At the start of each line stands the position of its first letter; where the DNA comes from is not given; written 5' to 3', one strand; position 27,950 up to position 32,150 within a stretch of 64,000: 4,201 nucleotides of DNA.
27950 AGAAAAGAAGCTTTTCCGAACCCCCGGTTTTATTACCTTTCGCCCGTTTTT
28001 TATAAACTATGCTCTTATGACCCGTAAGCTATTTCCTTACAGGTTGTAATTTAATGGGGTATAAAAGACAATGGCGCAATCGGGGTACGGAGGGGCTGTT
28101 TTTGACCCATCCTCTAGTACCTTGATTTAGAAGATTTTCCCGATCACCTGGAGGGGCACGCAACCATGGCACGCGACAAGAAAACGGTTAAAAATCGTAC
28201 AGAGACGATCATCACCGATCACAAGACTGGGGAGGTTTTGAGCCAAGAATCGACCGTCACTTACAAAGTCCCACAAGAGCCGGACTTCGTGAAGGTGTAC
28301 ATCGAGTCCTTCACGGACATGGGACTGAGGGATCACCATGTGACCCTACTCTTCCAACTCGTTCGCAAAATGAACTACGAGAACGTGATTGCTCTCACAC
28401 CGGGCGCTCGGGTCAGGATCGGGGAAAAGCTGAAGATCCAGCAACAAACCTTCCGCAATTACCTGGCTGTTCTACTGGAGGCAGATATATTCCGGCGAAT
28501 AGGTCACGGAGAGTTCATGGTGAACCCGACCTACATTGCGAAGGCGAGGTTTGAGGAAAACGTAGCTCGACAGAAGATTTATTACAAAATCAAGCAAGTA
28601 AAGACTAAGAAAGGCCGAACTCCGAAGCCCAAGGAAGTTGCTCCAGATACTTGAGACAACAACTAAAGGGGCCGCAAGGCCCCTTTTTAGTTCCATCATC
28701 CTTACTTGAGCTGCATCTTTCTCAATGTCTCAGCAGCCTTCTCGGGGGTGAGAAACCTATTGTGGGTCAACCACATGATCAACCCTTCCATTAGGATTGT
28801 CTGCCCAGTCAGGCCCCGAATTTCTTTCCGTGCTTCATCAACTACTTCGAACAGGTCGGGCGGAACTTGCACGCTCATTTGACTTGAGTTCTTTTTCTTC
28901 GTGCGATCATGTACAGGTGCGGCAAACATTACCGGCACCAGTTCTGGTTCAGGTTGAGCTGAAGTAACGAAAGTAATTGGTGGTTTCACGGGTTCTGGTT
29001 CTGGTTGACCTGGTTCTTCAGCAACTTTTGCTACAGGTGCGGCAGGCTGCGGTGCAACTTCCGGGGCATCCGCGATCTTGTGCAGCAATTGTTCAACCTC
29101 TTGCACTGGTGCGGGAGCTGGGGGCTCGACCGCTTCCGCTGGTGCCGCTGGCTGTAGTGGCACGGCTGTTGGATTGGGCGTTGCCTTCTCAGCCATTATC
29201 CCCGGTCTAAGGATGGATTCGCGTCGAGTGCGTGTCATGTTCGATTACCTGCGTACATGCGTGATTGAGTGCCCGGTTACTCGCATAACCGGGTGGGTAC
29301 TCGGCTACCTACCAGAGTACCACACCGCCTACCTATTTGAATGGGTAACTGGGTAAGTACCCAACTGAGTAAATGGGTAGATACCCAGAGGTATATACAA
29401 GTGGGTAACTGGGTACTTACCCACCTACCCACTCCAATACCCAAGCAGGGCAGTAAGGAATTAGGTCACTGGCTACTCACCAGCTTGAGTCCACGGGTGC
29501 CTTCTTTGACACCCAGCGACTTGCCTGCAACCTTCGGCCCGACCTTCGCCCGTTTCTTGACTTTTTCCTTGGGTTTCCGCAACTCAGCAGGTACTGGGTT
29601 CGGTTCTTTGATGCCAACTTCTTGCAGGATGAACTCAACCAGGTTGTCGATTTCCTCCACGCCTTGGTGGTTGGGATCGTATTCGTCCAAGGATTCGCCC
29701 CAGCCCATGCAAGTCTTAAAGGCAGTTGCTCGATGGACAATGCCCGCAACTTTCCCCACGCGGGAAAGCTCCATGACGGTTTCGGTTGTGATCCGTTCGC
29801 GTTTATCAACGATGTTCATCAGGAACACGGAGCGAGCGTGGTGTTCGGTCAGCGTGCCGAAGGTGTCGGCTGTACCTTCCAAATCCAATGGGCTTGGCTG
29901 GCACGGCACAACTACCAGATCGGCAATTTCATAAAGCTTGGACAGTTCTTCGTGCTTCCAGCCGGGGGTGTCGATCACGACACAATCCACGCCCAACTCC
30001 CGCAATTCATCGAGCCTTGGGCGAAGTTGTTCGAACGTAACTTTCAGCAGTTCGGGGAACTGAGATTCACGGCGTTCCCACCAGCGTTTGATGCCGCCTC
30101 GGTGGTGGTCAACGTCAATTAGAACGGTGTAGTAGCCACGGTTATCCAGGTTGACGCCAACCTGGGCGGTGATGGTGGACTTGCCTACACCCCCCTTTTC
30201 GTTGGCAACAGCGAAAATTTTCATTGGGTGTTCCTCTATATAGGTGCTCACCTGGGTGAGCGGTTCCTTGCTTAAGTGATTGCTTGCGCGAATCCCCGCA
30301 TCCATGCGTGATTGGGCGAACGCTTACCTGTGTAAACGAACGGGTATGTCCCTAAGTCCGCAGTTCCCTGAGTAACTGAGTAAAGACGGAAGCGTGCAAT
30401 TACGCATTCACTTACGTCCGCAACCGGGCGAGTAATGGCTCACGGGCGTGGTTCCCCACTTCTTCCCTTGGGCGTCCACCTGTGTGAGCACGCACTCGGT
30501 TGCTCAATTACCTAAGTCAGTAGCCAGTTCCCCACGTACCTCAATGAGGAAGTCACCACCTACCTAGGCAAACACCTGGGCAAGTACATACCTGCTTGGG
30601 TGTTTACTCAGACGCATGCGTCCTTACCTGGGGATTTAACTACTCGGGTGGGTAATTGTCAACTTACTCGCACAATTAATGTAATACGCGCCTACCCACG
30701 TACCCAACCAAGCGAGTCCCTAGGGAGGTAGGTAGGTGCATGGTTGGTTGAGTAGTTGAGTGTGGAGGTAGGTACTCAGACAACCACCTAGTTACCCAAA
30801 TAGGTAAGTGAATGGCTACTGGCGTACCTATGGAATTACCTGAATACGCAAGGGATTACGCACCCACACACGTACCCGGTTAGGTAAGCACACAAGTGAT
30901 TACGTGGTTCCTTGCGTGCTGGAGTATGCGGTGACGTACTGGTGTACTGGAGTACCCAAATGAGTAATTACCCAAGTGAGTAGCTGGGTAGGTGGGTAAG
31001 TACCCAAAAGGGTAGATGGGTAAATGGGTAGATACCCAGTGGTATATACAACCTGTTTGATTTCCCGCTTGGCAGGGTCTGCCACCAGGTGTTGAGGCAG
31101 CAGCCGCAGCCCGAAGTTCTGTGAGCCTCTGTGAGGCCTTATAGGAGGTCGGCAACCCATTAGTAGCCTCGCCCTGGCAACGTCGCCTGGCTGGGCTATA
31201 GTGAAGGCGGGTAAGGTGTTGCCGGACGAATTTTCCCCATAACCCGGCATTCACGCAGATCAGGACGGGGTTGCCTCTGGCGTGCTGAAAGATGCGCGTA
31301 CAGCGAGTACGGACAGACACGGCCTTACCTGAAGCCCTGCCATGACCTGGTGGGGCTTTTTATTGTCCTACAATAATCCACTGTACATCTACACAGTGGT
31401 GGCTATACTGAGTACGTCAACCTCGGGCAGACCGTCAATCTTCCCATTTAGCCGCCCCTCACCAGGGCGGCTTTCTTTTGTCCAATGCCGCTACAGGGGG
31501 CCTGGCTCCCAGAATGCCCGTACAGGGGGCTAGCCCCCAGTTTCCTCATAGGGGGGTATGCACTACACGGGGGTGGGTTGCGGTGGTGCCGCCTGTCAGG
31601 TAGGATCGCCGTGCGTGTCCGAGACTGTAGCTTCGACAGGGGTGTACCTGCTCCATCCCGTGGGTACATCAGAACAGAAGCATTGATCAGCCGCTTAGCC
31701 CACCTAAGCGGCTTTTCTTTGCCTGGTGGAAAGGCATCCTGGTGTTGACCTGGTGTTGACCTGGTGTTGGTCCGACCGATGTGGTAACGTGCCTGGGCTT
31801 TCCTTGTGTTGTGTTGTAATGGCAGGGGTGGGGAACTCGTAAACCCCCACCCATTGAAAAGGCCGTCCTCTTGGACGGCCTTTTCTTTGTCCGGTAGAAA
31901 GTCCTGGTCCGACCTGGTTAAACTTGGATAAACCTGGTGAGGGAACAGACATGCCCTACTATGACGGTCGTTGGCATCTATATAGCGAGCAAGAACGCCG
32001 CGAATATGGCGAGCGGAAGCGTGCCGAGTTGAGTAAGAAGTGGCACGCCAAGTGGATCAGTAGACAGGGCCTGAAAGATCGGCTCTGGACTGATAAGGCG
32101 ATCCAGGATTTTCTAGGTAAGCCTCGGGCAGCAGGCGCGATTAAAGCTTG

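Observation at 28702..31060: Type Ib partition cassette flanked on both sides by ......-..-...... palindromes and a 31-bp direct repeat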

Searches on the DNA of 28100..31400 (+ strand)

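Call 9: search_dna_similar(query=window:28100-31400:+, collection=phages, mode=distant)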
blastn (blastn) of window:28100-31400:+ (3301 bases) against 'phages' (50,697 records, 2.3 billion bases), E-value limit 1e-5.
No match.

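Call 10: search_dna_similar(query=window:28100-31400:+, collection=plasmids, mode=distant)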
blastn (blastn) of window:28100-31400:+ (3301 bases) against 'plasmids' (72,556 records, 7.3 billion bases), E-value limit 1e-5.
No match.

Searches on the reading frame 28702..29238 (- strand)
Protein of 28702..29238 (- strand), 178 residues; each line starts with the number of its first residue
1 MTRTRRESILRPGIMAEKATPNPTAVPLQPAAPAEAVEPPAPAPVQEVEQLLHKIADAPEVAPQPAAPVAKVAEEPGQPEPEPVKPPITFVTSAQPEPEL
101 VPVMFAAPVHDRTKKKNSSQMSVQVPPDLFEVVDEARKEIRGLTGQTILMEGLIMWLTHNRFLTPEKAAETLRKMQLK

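Call 3: search_protein_families(library=pfam, proteins=[window:28702-29238:-], max_evalue=0.1)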
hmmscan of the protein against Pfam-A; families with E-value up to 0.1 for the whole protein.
window:28702-29238:- (178 aa): 0 families

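Call 11: search_protein_families(library=phrogs, proteins=[window:28702-29238:-], max_evalue=0.001)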
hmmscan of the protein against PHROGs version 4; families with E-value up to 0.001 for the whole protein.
window:28702-29238:- (178 aa): 0 families

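Call 12: search_protein_families(library=ncbifam, proteins=[window:28702-29238:-], max_evalue=0.01)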
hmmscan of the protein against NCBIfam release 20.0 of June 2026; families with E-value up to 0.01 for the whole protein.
window:28702-29238:- (178 aa): 0 families

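Call 19: find_homologous_proteins(query=window:28702-29238:-)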
Query window:28702-29238:- (178 aa): 4 proteins with E <= 0.001 among 4779 candidates.
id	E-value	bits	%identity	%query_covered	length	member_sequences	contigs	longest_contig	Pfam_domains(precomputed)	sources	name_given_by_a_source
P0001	1.3e-95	336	100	92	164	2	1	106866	-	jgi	jgi:hypothetical protein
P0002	8.4e-44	167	57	96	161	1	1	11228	-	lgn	-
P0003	5.0e-36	142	45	97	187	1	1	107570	-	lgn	-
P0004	7.1e-30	122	48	97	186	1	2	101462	-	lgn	-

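Call 21: find_encoding_contigs(protein=P0003, flank=6000, max_places=3)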
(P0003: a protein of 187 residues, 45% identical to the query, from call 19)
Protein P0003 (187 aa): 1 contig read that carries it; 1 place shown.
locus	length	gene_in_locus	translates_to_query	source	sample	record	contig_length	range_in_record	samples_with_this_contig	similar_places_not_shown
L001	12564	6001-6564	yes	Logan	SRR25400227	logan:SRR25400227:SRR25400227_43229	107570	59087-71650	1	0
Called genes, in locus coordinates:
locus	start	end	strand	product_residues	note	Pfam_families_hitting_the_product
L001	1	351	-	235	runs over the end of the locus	-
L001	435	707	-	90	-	-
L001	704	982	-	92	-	-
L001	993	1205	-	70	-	-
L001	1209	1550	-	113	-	-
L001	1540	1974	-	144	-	-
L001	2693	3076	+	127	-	PF22055:MvaT_DBD (weak)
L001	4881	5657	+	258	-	PF01656:CbiA, PF07015:VirC1 (weak), PF09140:MipZ (weak), PF10609:ParA (weak), PF13614:AAA_31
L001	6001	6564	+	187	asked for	-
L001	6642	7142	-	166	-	PF05732:RepL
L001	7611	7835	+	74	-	-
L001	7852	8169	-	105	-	-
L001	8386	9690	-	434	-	PF01145:Band_7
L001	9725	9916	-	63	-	-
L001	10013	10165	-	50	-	-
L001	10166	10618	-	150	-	-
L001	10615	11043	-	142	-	-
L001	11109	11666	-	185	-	-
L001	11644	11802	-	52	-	PF23876:DUF7230 (weak)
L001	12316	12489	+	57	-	-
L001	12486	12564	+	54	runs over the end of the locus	-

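Call 22: find_encoding_contigs(protein=P0004, flank=6000, max_places=3)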
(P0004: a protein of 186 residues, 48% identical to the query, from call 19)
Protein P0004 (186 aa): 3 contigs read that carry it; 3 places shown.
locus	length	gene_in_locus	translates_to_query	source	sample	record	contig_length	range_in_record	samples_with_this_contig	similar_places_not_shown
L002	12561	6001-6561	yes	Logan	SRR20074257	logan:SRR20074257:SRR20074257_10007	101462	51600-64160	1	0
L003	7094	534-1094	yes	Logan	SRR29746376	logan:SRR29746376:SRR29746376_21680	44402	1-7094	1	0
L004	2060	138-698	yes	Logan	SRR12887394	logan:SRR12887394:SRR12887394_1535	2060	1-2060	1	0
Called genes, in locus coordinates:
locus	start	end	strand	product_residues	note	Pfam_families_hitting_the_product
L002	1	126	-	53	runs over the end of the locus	-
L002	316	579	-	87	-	-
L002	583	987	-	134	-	-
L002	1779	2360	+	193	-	PF22055:MvaT_DBD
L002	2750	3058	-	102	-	PF13744:HTH_37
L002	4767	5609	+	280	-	PF01656:CbiA, PF09140:MipZ (weak), PF10609:ParA (weak), PF13614:AAA_31, PF00448:SRP54 (faint), PF16575:CLP1_P (faint)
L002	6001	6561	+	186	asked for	-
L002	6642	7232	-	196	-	PF13730:HTH_36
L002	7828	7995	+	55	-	-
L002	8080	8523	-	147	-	-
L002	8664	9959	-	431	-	PF01145:Band_7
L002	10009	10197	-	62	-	-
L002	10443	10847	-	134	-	-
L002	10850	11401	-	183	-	-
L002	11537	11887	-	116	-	-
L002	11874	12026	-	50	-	-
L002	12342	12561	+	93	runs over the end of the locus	-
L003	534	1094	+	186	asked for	-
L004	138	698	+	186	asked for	-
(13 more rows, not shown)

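Call 23: find_encoding_contigs(protein=P0002, flank=6000, max_places=3)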
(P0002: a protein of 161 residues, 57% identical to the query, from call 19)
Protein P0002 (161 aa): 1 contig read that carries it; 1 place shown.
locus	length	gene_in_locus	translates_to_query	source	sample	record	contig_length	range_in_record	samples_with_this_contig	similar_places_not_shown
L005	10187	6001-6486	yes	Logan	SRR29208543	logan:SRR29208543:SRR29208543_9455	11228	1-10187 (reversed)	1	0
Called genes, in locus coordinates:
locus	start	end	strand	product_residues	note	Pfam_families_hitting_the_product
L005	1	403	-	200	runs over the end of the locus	-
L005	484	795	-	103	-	-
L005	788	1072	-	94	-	-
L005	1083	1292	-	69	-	-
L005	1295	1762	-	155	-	-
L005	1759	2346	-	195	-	-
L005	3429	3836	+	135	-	PF22055:MvaT_DBD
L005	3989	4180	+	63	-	-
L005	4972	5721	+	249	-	PF01656:CbiA, PF07015:VirC1 (weak), PF09140:MipZ (weak), PF10609:ParA (weak), PF13614:AAA_31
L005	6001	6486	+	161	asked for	-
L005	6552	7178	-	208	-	PF13730:HTH_36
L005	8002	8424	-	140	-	-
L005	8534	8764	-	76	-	-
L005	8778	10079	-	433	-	PF01145:Band_7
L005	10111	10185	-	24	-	?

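Call 34: search_solved_structures(query=A1, max_evalue=10, show_alignments=3)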
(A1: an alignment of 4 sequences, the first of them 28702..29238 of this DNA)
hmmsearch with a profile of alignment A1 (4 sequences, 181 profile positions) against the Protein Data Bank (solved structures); distinct sequences matched with E-value up to 10: 0.

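Call 40: predict_structure(alignment_id=A1)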
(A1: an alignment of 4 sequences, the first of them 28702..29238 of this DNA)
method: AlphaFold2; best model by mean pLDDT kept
length: 178 residues; sequences in the alignment: 4
mean_pLDDT: 58.1   pTM: 0.28
mean pLDDT of the five models: 58.1, 56.8, 54.2, 50.5, 50.5
residues with pLDDT >= 90: 0; 70-90: 39; 50-70: 90; < 50: 49
segments of 3 or more residues with pLDDT < 50: 52-58, 60-64, 69-78, 80-82, 89-97, 118-121
pLDDT, mean of each block of 10 residues (from residue 1): 55 60 61 54 51 44 45 43 48 48 56 53 63 72 61 79 82 74
secondary structure, 60 per line:
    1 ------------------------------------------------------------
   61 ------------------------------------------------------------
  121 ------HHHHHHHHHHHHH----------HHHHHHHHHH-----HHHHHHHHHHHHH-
elements in order: H127-139 H150-159 H165-177

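Call 48: fold_search(model_id=the predicted structure, library=pdb)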
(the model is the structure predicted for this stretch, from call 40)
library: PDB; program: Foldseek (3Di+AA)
matches with E <= 10: 2; with E <= 0.001: 0
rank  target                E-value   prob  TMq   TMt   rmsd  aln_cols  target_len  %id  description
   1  8raj_MODEL_1_A        4.6e+00  0.10  0.15  0.41  15.0        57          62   23  NMR structure of PKS docking domains (released 2024-06-05)
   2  4uet_MODEL_1_A        8.3e+00  0.03  0.13  0.14  11.2        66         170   20  Diversity in the structures and ligand binding sites among the fatty acid and retinol binding proteins of nema (released 2015-09-16)

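Call 54: search_protein_representatives(alignment_id=A1)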
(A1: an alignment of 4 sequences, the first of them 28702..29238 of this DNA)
Query: 4 sequences, 181 profile positions. Proteins with E-value up to 0.001 (for the whole library): 14; up to 1e-10: 5; up to 1e-30: 3. The best 14 are listed.
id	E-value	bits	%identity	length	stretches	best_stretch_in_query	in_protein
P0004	2.0e-78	278.9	-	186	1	1-178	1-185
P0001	1.6e-71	256.4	-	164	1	15-180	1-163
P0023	2.2e-34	135.4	-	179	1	20-178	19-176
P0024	1.9e-18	83.4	-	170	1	5-165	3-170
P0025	5.7e-14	68.9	-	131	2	88-165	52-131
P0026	4.9e-10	56.0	-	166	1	4-165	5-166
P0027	4.0e-08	49.8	-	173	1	17-163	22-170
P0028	8.6e-07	45.5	-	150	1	35-165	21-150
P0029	2.7e-06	43.8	-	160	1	6-165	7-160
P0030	3.1e-06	43.6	-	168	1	18-165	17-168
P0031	4.9e-06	43.0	-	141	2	93-165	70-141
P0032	7.0e-06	42.5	-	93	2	117-165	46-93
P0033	7.1e-06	42.5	-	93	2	100-165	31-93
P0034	2.9e-04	37.3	-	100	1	118-165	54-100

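Call 80: find_encoding_contigs(protein=P0026, flank=3500, max_places=2)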
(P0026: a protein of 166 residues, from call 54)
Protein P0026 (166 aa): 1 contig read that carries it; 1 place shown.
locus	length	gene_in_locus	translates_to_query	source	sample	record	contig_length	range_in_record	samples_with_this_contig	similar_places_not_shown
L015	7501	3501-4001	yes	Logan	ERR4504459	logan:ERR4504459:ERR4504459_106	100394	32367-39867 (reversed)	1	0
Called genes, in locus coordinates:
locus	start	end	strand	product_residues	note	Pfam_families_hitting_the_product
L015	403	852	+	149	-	PF22055:MvaT_DBD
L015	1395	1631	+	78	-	-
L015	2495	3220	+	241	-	PF01656:CbiA, PF02374:ArsA_ATPase, PF07015:VirC1, PF09140:MipZ (faint), PF10609:ParA, PF13614:AAA_31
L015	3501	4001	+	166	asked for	-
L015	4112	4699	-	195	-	PF13730:HTH_36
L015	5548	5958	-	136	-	-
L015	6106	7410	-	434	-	PF01145:Band_7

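Call 81: find_encoding_contigs(protein=P0029, flank=3500, max_places=2)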
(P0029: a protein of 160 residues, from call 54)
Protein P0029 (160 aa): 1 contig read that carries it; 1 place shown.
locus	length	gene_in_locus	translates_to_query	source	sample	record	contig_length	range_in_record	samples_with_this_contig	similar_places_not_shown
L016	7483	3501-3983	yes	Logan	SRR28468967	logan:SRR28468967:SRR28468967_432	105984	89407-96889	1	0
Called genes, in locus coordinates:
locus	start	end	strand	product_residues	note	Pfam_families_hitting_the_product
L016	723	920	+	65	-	-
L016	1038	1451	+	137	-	PF22055:MvaT_DBD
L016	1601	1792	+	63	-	-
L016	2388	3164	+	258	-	PF01656:CbiA, PF07015:VirC1 (weak), PF09140:MipZ, PF10609:ParA (weak), PF13614:AAA_31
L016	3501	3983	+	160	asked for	-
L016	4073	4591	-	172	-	-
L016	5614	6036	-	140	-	-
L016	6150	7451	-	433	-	PF01145:Band_7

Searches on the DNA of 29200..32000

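Call 94: search_rna_families(source=window, start=29200, end=32000, threshold=evalue, max_evalue=1)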
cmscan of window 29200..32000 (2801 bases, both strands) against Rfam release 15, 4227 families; matches with E-value up to 1: 4.
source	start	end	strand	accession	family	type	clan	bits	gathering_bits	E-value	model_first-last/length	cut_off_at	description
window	31815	31887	+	RF00106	RNAI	Gene; antisense;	-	29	47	0.011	1-102/102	no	RNAI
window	31857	31886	+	RF02066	STnc320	Gene; sRNA;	-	24.4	50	0.14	20-49/55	no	Salmonella enterica sRNA STnc320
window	31827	31888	+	RF02651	SorY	Gene; sRNA;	-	23.3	111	0.083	1-83/83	no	Singlet oxygen resistance RNA Y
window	29445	29598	-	RF02041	HOTTIP_2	Gene; lncRNA;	-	11.5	80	0.52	218-374/374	no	HOXA transcript at the distal tip, conserved region 2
